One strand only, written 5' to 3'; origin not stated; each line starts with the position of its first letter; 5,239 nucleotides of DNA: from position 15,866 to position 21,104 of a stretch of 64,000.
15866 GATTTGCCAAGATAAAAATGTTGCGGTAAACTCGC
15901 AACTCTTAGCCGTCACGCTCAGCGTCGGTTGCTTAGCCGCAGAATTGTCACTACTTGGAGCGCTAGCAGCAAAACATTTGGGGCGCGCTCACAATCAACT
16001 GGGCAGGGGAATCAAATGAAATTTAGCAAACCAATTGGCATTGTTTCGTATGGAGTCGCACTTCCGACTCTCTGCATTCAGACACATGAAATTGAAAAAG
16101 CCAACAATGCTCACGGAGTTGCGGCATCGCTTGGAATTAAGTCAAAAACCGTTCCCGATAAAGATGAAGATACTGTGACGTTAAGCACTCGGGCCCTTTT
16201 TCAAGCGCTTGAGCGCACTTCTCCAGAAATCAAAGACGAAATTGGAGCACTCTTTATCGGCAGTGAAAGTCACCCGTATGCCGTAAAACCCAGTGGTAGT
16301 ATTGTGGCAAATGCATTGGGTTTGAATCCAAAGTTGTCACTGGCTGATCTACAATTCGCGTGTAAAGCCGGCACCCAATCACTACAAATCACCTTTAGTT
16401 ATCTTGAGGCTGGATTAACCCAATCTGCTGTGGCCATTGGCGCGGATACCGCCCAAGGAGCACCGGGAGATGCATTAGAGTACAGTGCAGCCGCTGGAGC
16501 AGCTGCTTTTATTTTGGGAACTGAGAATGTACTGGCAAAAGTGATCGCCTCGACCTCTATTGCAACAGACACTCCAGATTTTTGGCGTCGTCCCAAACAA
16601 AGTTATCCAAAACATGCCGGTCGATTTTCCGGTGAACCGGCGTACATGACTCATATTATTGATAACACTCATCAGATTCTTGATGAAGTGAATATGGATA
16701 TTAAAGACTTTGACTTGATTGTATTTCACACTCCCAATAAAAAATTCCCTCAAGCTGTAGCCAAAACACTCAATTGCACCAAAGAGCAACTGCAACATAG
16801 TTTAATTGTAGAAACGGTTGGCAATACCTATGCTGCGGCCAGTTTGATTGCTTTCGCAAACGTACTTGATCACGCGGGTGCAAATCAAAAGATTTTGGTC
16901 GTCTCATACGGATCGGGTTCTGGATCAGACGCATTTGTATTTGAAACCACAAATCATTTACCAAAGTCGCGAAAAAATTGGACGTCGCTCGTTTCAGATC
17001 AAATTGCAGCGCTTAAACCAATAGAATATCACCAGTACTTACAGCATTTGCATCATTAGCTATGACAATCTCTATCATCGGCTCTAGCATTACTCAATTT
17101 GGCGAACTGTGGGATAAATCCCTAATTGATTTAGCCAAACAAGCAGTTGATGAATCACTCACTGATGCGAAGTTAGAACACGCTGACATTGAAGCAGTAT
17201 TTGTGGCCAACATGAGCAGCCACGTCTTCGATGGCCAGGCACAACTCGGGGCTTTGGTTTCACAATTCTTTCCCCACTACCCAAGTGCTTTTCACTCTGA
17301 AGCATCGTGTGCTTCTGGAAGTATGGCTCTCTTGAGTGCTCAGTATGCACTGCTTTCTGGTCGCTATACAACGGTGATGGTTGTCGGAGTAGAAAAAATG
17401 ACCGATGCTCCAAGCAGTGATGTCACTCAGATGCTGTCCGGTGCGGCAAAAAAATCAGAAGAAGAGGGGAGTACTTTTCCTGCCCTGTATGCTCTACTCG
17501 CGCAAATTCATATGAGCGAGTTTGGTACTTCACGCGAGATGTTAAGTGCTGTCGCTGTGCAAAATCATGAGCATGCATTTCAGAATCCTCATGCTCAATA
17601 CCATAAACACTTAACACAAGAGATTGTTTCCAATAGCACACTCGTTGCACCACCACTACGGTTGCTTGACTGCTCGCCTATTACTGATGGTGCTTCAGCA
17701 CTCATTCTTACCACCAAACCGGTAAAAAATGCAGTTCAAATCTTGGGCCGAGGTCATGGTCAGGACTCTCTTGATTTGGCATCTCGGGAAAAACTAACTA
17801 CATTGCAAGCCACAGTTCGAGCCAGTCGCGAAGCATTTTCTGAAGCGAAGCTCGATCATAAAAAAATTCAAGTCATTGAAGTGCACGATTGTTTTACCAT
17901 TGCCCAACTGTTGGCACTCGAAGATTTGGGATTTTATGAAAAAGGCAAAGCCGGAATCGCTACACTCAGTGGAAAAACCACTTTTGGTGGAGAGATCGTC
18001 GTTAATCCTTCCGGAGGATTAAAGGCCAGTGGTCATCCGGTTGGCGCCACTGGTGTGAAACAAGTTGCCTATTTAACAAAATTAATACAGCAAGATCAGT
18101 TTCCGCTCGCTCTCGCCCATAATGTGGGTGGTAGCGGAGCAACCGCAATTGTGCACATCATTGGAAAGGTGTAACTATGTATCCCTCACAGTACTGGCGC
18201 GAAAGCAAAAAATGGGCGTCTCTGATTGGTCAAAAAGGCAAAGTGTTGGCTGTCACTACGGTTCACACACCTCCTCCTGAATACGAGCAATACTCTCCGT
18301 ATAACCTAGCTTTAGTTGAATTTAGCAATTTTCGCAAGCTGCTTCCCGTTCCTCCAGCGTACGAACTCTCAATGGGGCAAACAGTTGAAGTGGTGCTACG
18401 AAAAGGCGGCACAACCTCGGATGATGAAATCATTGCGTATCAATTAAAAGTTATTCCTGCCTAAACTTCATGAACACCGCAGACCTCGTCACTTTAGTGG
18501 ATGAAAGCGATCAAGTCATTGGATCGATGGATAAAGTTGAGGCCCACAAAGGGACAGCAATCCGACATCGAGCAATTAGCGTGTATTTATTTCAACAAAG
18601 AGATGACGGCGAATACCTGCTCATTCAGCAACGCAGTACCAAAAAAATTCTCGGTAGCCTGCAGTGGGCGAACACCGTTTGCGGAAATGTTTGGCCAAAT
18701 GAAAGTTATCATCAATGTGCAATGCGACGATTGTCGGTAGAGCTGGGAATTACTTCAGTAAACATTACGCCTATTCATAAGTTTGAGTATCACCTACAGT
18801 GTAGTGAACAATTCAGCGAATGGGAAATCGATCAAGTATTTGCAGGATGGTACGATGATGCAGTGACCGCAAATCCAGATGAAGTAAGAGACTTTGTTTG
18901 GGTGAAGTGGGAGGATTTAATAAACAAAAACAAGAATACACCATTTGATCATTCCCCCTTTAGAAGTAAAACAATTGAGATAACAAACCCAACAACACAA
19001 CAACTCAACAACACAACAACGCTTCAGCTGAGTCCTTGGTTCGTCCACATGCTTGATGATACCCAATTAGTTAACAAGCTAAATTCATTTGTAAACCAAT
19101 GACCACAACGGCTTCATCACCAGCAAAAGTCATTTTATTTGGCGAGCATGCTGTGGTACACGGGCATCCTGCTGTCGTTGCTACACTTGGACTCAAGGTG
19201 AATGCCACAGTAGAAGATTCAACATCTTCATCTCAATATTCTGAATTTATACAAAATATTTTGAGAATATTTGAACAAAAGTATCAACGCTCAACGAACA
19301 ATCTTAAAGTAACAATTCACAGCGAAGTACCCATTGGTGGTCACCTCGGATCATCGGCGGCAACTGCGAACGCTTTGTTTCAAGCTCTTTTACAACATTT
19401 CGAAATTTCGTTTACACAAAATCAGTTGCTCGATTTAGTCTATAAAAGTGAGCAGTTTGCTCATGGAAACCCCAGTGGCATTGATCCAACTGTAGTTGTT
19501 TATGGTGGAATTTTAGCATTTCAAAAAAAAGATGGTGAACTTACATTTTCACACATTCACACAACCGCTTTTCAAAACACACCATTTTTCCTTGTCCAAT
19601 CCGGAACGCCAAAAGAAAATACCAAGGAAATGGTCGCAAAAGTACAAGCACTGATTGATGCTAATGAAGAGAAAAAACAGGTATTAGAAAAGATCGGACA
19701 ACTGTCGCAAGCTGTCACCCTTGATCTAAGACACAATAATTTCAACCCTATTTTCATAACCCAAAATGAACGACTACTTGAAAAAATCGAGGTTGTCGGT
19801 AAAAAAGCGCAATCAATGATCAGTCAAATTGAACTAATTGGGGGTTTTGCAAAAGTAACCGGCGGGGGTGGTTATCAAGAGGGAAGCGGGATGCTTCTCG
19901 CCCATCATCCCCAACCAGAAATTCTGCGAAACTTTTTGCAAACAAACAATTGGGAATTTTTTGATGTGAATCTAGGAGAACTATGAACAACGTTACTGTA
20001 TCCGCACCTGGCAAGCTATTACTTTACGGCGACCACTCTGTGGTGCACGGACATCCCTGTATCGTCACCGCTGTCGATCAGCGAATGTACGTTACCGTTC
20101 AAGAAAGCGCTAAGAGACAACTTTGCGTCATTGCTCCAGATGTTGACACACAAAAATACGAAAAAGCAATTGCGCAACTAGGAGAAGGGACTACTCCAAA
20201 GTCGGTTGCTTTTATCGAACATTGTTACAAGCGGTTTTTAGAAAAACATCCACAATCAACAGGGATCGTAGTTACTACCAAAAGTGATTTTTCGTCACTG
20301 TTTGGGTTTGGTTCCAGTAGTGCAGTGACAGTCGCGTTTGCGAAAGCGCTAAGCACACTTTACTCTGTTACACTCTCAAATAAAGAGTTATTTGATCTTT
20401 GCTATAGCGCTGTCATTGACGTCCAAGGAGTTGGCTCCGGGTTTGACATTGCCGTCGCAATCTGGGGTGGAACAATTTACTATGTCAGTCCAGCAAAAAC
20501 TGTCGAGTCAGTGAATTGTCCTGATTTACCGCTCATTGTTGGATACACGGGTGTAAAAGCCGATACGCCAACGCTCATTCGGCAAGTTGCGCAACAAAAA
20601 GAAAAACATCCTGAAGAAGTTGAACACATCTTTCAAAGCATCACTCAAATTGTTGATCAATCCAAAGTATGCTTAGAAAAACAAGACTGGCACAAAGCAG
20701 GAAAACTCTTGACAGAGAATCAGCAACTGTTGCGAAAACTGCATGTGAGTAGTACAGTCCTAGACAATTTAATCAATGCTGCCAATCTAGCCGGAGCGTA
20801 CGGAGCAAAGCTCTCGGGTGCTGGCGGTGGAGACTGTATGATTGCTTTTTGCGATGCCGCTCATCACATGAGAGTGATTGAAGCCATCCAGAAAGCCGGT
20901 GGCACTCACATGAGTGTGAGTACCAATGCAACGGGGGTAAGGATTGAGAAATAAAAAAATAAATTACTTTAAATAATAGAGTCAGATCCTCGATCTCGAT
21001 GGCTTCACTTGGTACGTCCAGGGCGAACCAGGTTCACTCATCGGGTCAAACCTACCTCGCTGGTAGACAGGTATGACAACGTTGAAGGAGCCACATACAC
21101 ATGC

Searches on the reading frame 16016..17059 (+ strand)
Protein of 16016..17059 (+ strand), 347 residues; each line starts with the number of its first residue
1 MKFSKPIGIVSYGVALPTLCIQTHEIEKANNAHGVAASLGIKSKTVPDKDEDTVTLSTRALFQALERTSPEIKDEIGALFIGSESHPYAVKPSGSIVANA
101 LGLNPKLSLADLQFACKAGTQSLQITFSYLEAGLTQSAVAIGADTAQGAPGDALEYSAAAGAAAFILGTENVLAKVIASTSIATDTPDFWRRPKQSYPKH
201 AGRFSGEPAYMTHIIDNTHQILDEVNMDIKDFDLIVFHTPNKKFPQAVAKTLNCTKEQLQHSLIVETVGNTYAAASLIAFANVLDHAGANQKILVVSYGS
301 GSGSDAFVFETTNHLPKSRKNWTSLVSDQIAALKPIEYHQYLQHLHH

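Call 79: search_protein_families(library=pfam, proteins=[window:16016-17059:+], max_evalue=0.00001)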
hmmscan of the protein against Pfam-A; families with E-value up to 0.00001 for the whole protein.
window:16016-17059:+ (347 aa): 3 families
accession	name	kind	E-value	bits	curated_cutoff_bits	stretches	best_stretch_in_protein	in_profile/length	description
PF08541.16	ACP_syn_III_C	-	1.8e-11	44.4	26.6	1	222-309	1-88/90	3-Oxoacyl-[acyl-carrier-protein (ACP)] synthase III C terminal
PF08540.16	HMG_CoA_synt_C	-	1e-06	29.1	25.1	0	252-321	137-212/280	Hydroxymethylglutaryl-coenzyme A synthase C terminal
PF01154.23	HMG_CoA_synt_N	-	7.3e-06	26.4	25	0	5-170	3-172/174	Hydroxymethylglutaryl-coenzyme A synthase N terminal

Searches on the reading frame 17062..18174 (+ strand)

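Call 79: search_protein_families(library=pfam, proteins=[window:17062-18174:+], max_evalue=0.00001)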
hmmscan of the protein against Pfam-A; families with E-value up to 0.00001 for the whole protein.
window:17062-18174:+ (370 aa): 3 families
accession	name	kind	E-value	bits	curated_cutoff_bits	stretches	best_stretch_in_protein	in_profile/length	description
PF22691.2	Thiolase_C_1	-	4.5e-31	108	28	1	232-368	2-143/144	Thiolase C-terminal domain-like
PF00108.29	Thiolase_N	-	1.2e-24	87.5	26.4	1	4-218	2-258/260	Thiolase, N-terminal domain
PF02803.24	Thiolase_C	-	1.8e-11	44.2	27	1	249-364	22-121/123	Thiolase, C-terminal domain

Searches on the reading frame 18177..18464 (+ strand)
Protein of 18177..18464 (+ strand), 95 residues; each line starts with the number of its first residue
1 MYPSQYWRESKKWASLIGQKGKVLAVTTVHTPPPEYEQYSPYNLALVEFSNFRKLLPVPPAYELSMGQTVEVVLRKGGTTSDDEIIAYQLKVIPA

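Call 79: search_protein_families(library=pfam, proteins=[window:18177-18464:+], max_evalue=0.00001)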
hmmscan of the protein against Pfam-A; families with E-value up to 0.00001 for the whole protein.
window:18177-18464:+ (95 aa): 1 family
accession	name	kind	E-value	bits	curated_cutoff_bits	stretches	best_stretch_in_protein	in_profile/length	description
PF01796.24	OB_ChsH2_C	-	3.7e-09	36.8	27.1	1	17-74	4-64/65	ChsH2, C-terminal OB-fold domain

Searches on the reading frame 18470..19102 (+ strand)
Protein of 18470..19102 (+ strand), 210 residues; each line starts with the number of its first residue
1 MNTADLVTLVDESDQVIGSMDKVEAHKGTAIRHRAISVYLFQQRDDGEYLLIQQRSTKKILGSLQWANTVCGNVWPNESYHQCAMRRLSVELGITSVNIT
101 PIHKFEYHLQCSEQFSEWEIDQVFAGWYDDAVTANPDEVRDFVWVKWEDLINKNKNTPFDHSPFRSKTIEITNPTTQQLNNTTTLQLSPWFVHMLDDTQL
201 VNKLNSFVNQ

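Call 13: search_protein_families(library=pfam, proteins=[window:18470-19102:+])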
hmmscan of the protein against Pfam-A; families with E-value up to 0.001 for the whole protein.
window:18470-19102:+ (210 aa): 2 families
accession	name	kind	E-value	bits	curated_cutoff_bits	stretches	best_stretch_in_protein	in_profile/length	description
PF00293.34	NUDIX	-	2.1e-15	57.3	21.1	1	32-160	2-127/134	NUDIX domain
PF14815.12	NUDIX_4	-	0.00013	22.1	35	1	43-152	6-100/113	NUDIX domain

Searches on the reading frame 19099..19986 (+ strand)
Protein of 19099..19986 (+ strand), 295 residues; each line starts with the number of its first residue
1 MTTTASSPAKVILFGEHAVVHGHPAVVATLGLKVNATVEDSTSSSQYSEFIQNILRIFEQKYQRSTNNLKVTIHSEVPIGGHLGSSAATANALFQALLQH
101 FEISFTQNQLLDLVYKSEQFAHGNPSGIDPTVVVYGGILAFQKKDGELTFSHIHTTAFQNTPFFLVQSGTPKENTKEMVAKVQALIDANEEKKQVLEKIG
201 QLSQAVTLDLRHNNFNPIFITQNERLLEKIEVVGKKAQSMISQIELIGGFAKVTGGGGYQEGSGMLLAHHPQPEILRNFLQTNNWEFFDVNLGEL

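Call 79: search_protein_families(library=pfam, proteins=[window:19099-19986:+], max_evalue=0.00001)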
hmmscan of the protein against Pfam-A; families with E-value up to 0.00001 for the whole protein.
window:19099-19986:+ (295 aa): 2 families
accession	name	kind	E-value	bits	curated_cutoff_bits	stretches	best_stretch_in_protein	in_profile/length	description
PF00288.32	GHMP_kinases_N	-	6.4e-15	55.6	22.3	1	50-137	2-87/87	GHMP kinases N terminal domain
PF22700.2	MVD-like_N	-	7.4e-06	26.1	27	0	37-112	51-126/157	Diphosphomevalonate decarboxylase-like N-terminal domain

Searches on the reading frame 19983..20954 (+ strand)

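Call 79: search_protein_families(library=pfam, proteins=[window:19983-20954:+], max_evalue=0.00001)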
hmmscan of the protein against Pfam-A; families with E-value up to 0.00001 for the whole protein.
window:19983-20954:+ (323 aa): 2 families
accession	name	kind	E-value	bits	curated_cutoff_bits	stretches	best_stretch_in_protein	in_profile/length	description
PF00288.32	GHMP_kinases_N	-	9.5e-15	55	22.3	1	77-163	2-87/87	GHMP kinases N terminal domain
PF08544.19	GHMP_kinases_C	-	3.8e-14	53.3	21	1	230-306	4-83/85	GHMP kinases C terminal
